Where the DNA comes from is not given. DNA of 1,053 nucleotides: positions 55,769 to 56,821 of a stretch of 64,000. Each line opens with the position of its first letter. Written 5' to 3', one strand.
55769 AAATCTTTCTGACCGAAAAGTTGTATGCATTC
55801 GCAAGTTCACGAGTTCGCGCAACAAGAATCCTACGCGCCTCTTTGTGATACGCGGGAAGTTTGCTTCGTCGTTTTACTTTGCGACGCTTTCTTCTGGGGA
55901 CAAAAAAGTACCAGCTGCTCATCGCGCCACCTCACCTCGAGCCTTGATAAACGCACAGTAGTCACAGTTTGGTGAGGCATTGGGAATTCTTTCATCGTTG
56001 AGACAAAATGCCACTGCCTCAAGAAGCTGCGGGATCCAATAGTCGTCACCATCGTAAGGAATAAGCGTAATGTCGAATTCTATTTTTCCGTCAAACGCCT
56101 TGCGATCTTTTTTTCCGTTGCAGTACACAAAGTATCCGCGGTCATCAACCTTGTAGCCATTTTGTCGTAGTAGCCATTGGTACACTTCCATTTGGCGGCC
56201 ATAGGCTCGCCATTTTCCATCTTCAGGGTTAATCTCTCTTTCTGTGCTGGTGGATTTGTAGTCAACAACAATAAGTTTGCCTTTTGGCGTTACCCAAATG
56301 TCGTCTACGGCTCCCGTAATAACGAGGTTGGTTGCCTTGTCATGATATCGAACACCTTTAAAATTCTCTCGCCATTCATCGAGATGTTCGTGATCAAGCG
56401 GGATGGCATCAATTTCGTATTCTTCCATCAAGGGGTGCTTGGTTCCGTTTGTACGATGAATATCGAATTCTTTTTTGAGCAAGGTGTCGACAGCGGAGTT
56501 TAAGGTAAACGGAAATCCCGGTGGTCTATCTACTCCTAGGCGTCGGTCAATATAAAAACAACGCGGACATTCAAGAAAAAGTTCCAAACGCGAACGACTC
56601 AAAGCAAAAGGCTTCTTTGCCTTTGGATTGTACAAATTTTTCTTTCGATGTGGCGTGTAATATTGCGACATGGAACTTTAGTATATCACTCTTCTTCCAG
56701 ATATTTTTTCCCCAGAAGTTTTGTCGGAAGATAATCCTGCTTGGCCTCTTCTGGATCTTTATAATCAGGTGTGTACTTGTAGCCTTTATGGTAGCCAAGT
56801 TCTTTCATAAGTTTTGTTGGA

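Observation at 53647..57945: Packed co-directional block: rarA / Cas4-like nuclease / YgjP metallohydrolase / Ca-binding membrane protein / membrane protein / sortase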

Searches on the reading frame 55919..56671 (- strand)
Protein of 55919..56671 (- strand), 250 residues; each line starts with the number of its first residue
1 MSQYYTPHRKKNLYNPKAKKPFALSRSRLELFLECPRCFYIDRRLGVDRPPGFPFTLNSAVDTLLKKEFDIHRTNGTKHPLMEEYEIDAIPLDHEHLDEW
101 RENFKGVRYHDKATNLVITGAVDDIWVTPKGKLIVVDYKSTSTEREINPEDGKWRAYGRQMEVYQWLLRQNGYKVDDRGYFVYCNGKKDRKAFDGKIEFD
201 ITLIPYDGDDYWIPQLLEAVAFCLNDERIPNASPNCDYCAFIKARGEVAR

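Call 3: search_protein_families(library=pfam, proteins=[window:55919-56671:-], max_evalue=0.01)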
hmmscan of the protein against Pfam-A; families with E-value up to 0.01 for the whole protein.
window:55919-56671:- (250 aa): 1 family
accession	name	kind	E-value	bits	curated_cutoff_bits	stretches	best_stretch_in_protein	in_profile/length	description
PF12705.13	PDDEXK_1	-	1.2e-16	61.9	22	1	96-242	99-243/247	PD-(D/E)XK nuclease superfamily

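Call 4: search_protein_families(library=padloc, proteins=[window:55919-56671:-], max_evalue=0.01)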
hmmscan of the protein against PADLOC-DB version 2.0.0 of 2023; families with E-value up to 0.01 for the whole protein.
window:55919-56671:- (250 aa): 7 families
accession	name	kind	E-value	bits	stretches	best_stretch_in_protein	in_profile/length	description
PDLC01250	Cas4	-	2.5e-09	35.6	1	94-241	50-163/168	"CAS-I,CAS-II,CAS-III,CAS-IV,CAS-V,CAS-VI; acquisition_associated"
PDLC01447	Cas4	-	8e-09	34.2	1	25-241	6-153/161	"CAS-I,CAS-II,CAS-III,CAS-IV,CAS-V,CAS-VI; acquisition_associated"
PDLC00944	Cas4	-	6.8e-08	30.9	1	112-241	58-172/177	Cas4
PDLC00943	Cas4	-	5.5e-07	27.7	1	118-241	68-174/180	CRISPR-associated protein Cas4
PDLC01747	Cas1g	-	1.8e-05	21.5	1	93-179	36-119/523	-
PDLC02087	Cas4b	-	3.8e-05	21.9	1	113-188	69-138/189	-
PDLC01611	Cas4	-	0.00092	17.5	1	110-241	42-152/158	"CAS-I,CAS-II,CAS-III,CAS-IV,CAS-V,CAS-VI; acquisition_associated"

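Call 7: find_encoding_contigs(protein=window:55919-56671:-, flank=10000, max_places=6)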
Protein window:55919-56671:- (250 aa): no gene with exactly this product is on record in the collection.

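Call 8: search_protein_families(library=ncbifam, proteins=[window:55919-56671:-], max_evalue=0.001)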
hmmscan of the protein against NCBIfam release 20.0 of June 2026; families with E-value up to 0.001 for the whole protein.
window:55919-56671:- (250 aa): 2 families
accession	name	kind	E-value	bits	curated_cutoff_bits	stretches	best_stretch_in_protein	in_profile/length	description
TIGR00372.1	cas4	equivalog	2.1e-06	27.7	65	1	118-241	68-174/180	CRISPR-associated protein Cas4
NF049935.1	cas4g_cas1g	exception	0.00035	19.2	560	1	98-190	56-141/546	CRISPR-associated endonuclease Cas4g/Cas1g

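Call 9: find_homologous_proteins(query=window:55919-56671:-, max_evalue=0.00001)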
Query window:55919-56671:- (250 aa): 8000 proteins with E <= 0.00001 among 8000 candidates; the best 120 are listed.
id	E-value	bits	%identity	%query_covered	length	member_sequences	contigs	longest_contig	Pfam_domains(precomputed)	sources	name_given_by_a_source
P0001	9.9e-175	597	100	100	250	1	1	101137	PF12705.14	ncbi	-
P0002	7.2e-147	506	82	99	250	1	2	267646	PF12705.14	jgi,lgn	jgi:RecB family exonuclease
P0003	3.7e-133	461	74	100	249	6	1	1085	PF01930.24,PF12705.14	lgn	-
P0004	1.3e-128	446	73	100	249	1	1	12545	PF12705.14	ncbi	-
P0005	3.3e-115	402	67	100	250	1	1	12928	PF01930.24,PF12705.14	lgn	-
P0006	5.1e-113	395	67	99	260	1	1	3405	PF12705.14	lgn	-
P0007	6.7e-113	394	66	99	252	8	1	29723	PF01930.24,PF12705.14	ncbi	-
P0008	1.4e-112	393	65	99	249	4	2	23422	PF01930.24,PF12705.14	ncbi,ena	ncbi:MAG: PD-(D/E)XK nuclease family protein [Patescibacteria group bacterium]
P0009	2.3e-112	393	65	99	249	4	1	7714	PF01930.24,PF12705.14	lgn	-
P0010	4.4e-112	392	66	99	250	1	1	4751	PF01930.24,PF12705.14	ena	-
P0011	7.0e-112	391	65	99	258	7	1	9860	PF01930.24,PF12705.14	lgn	-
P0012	8.8e-112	391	65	100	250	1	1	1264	PF12705.14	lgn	-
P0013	1.6e-111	390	65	100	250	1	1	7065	PF01930.24,PF12705.14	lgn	-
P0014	2.5e-111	389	65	99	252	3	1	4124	PF12705.14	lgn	-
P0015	3.4e-111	389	65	99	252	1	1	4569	PF12705.14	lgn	-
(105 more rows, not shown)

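Call 10: find_encoding_contigs(protein=P0002, flank=8000, max_places=2)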
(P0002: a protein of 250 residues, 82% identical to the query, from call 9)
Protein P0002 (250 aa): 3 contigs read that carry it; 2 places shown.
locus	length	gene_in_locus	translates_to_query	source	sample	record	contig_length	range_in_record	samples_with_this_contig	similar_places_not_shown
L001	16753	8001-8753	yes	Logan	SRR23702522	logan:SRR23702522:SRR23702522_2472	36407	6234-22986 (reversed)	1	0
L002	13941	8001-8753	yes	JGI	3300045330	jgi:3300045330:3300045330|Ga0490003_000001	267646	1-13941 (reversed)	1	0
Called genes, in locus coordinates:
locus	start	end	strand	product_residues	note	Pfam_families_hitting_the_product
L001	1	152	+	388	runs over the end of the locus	PF00919:UPF0004, PF04055:Radical_SAM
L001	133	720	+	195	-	PF02545:Maf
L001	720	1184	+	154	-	PF00578:AhpC-TSA, PF08534:Redoxin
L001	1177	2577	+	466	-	-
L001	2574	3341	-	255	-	PF01061:ABC2_membrane, PF12698:ABC2_membrane_3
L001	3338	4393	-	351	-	PF00005:ABC_tran, PF13304:AAA_21 (faint)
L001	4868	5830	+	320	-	PF01207:Dus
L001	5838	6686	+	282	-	PF02353:CMAS, PF01209:Ubie_methyltran, PF05175:MTS, PF13489:Methyltransf_23, PF13847:Methyltransf_31, PF08241:Methyltransf_11, PF08242:Methyltransf_12, PF13649:Methyltransf_25, +1 more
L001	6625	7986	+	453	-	PF05496:RuvB_N, PF07728:AAA_5 (weak), PF13173:AAA_14 (weak), PF13401:AAA_22 (faint), PF00004:AAA, PF16193:AAA_assoc_2, PF12002:MgsA_C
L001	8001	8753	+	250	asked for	PF12705:PDDEXK_1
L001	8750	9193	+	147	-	PF01863:YgjP-like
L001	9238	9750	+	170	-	PF18884:TSP3_bac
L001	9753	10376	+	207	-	-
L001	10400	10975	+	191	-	PF04203:Sortase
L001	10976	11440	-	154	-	PF13470:PIN_3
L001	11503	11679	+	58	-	PF18930:DUF5679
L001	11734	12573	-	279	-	PF00581:Rhodanese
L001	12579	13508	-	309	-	PF00551:Formyl_trans_N, PF02911:Formyl_trans_C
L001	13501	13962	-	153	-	PF01327:Pep_deformylase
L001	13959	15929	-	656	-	PF17764:PriA_3primeBD, PF00270:DEAD, PF04851:ResIII, PF00271:Helicase_C, PF18074:PriA_C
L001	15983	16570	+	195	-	PF02834:LigT_PEase, PF13563:2_5_RNA_ligase2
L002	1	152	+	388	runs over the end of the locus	PF00919:UPF0004, PF04055:Radical_SAM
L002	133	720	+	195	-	PF02545:Maf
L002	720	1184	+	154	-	PF00578:AhpC-TSA, PF08534:Redoxin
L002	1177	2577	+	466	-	-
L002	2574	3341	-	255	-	PF01061:ABC2_membrane, PF12698:ABC2_membrane_3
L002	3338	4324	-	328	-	PF00005:ABC_tran, PF13304:AAA_21 (faint)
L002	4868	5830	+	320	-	PF01207:Dus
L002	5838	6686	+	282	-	PF02353:CMAS, PF01209:Ubie_methyltran, PF05175:MTS, PF13489:Methyltransf_23, PF13847:Methyltransf_31, PF08241:Methyltransf_11, PF08242:Methyltransf_12, PF13649:Methyltransf_25, +1 more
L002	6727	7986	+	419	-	PF05496:RuvB_N, PF00004:AAA, PF07728:AAA_5 (weak), PF13173:AAA_14 (weak), PF13401:AAA_22 (faint), PF16193:AAA_assoc_2, PF12002:MgsA_C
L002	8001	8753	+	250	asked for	PF12705:PDDEXK_1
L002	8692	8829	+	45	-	-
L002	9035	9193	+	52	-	-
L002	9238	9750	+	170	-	PF18884:TSP3_bac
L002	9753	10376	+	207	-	-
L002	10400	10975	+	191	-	PF04203:Sortase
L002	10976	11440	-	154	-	PF13470:PIN_3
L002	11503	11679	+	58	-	PF18930:DUF5679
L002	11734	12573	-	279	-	PF00581:Rhodanese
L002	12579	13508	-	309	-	PF00551:Formyl_trans_N, PF02911:Formyl_trans_C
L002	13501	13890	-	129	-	PF01327:Pep_deformylase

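Call 11: find_encoding_contigs(protein=P0004, flank=8000, max_places=2)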
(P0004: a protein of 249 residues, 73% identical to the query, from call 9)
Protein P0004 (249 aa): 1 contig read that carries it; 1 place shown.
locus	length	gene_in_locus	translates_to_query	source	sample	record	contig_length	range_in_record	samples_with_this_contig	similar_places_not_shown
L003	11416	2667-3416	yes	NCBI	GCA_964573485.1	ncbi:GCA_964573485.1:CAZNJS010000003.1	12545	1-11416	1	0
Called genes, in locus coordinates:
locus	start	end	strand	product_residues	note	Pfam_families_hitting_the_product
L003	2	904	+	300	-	?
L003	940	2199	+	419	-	PF05496:RuvB_N, PF00158:Sigma54_activat (faint), PF01078:Mg_chelatase (faint), PF00004:AAA, PF07728:AAA_5 (weak), PF13173:AAA_14, PF16193:AAA_assoc_2, PF12002:MgsA_C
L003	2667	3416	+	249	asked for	PF12705:PDDEXK_1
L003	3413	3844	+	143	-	PF01863:YgjP-like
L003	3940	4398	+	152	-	PF18884:TSP3_bac (weak)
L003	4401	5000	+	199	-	-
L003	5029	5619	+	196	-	PF04203:Sortase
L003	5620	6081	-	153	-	PF13470:PIN_3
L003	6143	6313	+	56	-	PF18930:DUF5679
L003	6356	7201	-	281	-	PF00581:Rhodanese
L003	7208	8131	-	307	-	PF00551:Formyl_trans_N, PF02911:Formyl_trans_C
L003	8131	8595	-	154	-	PF01327:Pep_deformylase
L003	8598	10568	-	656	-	PF17764:PriA_3primeBD, PF00270:DEAD, PF04851:ResIII, PF00271:Helicase_C (weak), PF18074:PriA_C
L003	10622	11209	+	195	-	PF02834:LigT_PEase, PF13563:2_5_RNA_ligase2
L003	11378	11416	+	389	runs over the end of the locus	?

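Call 12: find_encoding_contigs(protein=P0007, flank=8000, max_places=2)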
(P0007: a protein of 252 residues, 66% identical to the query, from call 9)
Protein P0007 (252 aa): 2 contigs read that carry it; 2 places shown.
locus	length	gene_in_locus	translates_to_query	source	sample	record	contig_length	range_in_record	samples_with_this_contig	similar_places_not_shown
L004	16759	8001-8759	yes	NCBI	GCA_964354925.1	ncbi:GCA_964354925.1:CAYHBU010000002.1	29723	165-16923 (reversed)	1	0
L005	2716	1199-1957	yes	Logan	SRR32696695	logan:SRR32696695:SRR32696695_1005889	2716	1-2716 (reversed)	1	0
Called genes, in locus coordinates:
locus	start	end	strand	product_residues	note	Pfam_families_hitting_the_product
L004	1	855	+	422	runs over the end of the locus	PF00587:tRNA-synt_2b, PF03129:HGTP_anticodon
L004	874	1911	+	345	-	PF06723:MreB_Mbl, PF00022:Actin (faint), PF00012:HSP70, PF11104:PilM_2 (faint), PF14450:FtsA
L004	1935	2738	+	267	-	PF04085:MreC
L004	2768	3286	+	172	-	-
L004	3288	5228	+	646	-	PF03717:PBP_dimer, PF00905:Transpeptidase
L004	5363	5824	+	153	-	PF03449:GreA_GreB_N, PF01272:GreA_GreB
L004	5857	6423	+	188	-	-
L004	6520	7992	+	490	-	PF01336:tRNA_anti-codon, PF00152:tRNA-synt_2, PF01409:tRNA-synt_2d (faint)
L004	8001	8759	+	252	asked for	PF12705:PDDEXK_1, PF01930:Cas_Cas4 (weak)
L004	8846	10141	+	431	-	PF02403:Seryl_tRNA_N, PF00587:tRNA-synt_2b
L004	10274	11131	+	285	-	PF08478:POTRA_1 (weak)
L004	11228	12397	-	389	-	PF13477:Glyco_trans_4_2, PF13439:Glyco_transf_4, PF13579:Glyco_trans_4_4, PF00534:Glycos_transf_1, PF13692:Glyco_trans_1_4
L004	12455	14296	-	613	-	PF13231:PMT_2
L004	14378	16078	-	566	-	-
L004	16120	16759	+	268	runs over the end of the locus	?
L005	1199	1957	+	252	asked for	PF12705:PDDEXK_1, PF01930:Cas_Cas4 (weak)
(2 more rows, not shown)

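Call 15: find_related_loci(query=A1, collection=genome_contigs, flank=10000)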
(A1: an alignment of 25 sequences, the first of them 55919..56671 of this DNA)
Query A1 (250 aa) in genome_contigs; peptide patterns used: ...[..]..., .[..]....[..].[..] (x = any residue, [..] = any of these).
600 stretches matched a pattern (row limit reached: there are more); 596 encode a relative of the query (tblastn E <= 1e-3); the best 80 are kept; 80 distinct loci.
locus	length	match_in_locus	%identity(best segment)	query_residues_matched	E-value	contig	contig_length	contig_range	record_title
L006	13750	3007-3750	65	1-248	8e-115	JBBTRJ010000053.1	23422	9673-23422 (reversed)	MAG: Patescibacteria group bacterium isolate H52-bin123_1 H52_bin123_1_000000000053, whole genome shotgun sequence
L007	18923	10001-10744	66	1-248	3e-114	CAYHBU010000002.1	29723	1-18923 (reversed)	MAG TPA_asm: uncultured Candidatus Saccharibacteria bacterium isolate ERP119705_co10_107 genome assembly, contig: NODE_1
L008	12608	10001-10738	63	1-245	4e-110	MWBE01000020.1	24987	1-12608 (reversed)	MAG: Parcubacteria group bacterium ADurb.Bin326 BWY53_contig000020, whole genome shotgun sequence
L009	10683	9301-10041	63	1-247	2e-109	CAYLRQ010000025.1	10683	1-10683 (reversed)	MAG TPA_asm: uncultured archaeon isolate binchicken_co355_191 genome assembly, contig: NODE_4304_length_10683_cov_12.605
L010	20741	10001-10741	61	1-247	5e-109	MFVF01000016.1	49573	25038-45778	MAG: Candidatus Nomurabacteria bacterium RIFCSPLOWO2_01_FULL_42_20 rifcsplowo2_01_scaffold_3043, whole genome shotgun se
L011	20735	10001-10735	64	1-244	1e-108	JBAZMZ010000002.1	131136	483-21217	MAG: Candidatus Paceibacterota bacterium isolate SO_2017_LW4_55 scaffold_425_c1_LW137-91_2017, whole genome shotgun sequ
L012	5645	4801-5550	62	1-250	1e-108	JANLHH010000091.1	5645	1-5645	MAG: Patescibacteria group bacterium isolate P6-12 k99_147085, whole genome shotgun sequence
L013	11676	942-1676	63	1-244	3e-108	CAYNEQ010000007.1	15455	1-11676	MAG TPA_asm: uncultured Gammaproteobacteria bacterium isolate SRP135725_co3_214 genome assembly, contig: NODE_3988_lengt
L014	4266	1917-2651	62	1-244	9e-109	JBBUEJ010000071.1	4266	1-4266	MAG: Patescibacteria group bacterium isolate H51-bin093_1 H51_bin093_1_000000000071, whole genome shotgun sequence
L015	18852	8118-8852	62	1-244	8e-108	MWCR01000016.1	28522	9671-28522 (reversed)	MAG: Parcubacteria group bacterium ADurb.Bin192 BWY14_contig000016, whole genome shotgun sequence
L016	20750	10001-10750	62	1-250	1e-107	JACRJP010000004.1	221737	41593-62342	MAG: Candidatus Taylorbacteria bacterium isolate NC_groundwater_1832_Pr3_B-0.1um_40_24 SR-2_scaffold_141_2665405, whole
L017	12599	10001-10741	63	1-247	2e-107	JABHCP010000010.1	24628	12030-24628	MAG: Candidatus Uhrbacteria bacterium isolate SI037_bin110 k141_753143, whole genome shotgun sequence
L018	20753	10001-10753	62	1-250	3e-107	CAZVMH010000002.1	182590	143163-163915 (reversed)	MAG TPA_asm: uncultured Candidatus Saccharibacteria bacterium isolate binchicken_co79_39 genome assembly, contig: NODE_2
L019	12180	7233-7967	62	1-244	4e-107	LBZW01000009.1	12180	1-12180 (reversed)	MAG: Candidatus Nomurabacteria bacterium GW2011_GWA2_40_9 UU24_C0009, whole genome shotgun sequence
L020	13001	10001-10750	62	1-249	5e-107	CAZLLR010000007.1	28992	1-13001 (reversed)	MAG TPA_asm: uncultured Candidatus Saccharibacteria bacterium isolate SRP216583_co1_142 genome assembly, contig: NODE_10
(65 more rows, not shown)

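Call 29: search_solved_structures(query=A1, max_evalue=0.01, show_alignments=1)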
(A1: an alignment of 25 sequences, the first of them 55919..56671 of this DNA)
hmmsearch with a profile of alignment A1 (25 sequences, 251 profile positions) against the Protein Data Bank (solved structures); distinct sequences matched with E-value up to 0.01: 0.

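Call 39: predict_structure(alignment_id=A1)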
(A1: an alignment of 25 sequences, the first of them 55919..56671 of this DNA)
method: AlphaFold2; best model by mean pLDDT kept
length: 250 residues; sequences in the alignment: 25
mean_pLDDT: 85.0   pTM: 0.84
mean pLDDT of the five models: 85.0, 84.5, 80.2, 79.2, 78.5
residues with pLDDT >= 90: 141; 70-90: 63; 50-70: 36; < 50: 10
segments of 3 or more residues with pLDDT < 50: 1-3, 53-57
pLDDT, mean of each block of 10 residues (from residue 1): 65 91 92 92 84 50 86 93 93 94 89 96 96 93 65 74 97 97 71 57 90 97 95 87 81
secondary structure, 60 per line:
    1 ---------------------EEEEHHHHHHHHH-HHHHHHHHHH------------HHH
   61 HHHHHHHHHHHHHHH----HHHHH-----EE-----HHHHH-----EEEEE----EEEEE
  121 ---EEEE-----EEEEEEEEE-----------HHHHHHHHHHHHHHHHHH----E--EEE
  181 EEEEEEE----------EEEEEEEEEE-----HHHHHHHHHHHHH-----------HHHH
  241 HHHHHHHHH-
elements in order: E22-25 H26-34 H36-45 H58-75 H80-84 H97-101 E107-111 E116-120 E124-127 E133-141 H153-170 E178-187 E198-207 H213-225 H237-249

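Call 43: fold_search(model_id=the predicted structure, library=pdb)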
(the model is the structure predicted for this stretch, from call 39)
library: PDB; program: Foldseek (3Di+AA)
matches with E <= 10: 483; with E <= 0.001: 24
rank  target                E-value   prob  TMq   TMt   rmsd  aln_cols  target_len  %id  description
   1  9kqh_A                9.5e-06  1.00  0.35  0.15   7.5       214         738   16  Crystal structure of Finegoldia magna DinG in complex with ssDNA and ADPNP (released 2025-12-03)
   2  3h4r                  2.9e-05  1.00  0.42  0.47   9.9       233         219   13  Crystal structure of E. coli RecE exonuclease (released 2009-05-26)
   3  6ppu_A                4.1e-05  1.00  0.47  0.22  12.0       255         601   18  Cryo-EM structure of AdnAB-AMPPNP-DNA complex (released 2019-11-20)
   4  6ppr_A                5.9e-05  1.00  0.44  0.16  11.4       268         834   16  Cryo-EM structure of AdnA(D934A)-AdnB(D1014A) in complex with AMPPNP and DNA (released 2019-11-20)
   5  5zyv_A                6.7e-05  1.00  0.33  0.39   7.2       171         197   15  Crystal structure of human MGME1 with single strand DNA2 and Ca2+ (released 2018-09-19)
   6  8d3l_J                7.1e-05  1.00  0.41  0.46   8.7       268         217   13  Type I-C Cas4-Cas1-Cas2 complex bound to a PAM/PAM prespacer (released 2022-11-02)
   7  9np6_A                9.1e-05  1.00  0.47  0.16  11.5       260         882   19  Cryo-EM structure of AdnA(D934A)-AdnB(D1014A) in complex with AMPPNP and blunt end DNA (released 2025-03-19)
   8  5zyt_C                9.1e-05  1.00  0.34  0.38   6.3       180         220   13  Crystal structure of human MGME1 with 3' overhang double strand DNA3 (released 2018-09-19)
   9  7sjr_A                9.7e-05  1.00  0.46  0.14  13.0       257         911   16  Cryo-EM structure of AdnA-AdnB(W325A) in complex with DNA and AMPPNP (released 2021-12-22)
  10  8d3l_I                1.6e-04  1.00  0.43  0.48   6.4       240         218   12  Type I-C Cas4-Cas1-Cas2 complex bound to a PAM/PAM prespacer (released 2022-11-02)
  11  4ic1_D                1.7e-04  1.00  0.38  0.45  12.5       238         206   18  Crystal structure of SSO0001 (released 2013-01-16)
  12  8xa9_A                2.7e-04  1.00  0.37  0.42   6.3       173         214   14  Human MGME1 in complex with 5'-overhang DNA (released 2024-03-20)
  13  6m9k_B                2.7e-04  1.00  0.37  0.40   9.3       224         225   12  Crystal structure of lambda exonuclease in complex with the Red beta C-terminal domain (released 2019-01-02)
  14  8xa9_B                2.9e-04  1.00  0.36  0.41   6.4       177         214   15  Human MGME1 in complex with 5'-overhang DNA (released 2024-03-20)
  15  5zyt_A                2.9e-04  1.00  0.37  0.41   6.3       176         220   15  Crystal structure of human MGME1 with 3' overhang double strand DNA3 (released 2018-09-19)
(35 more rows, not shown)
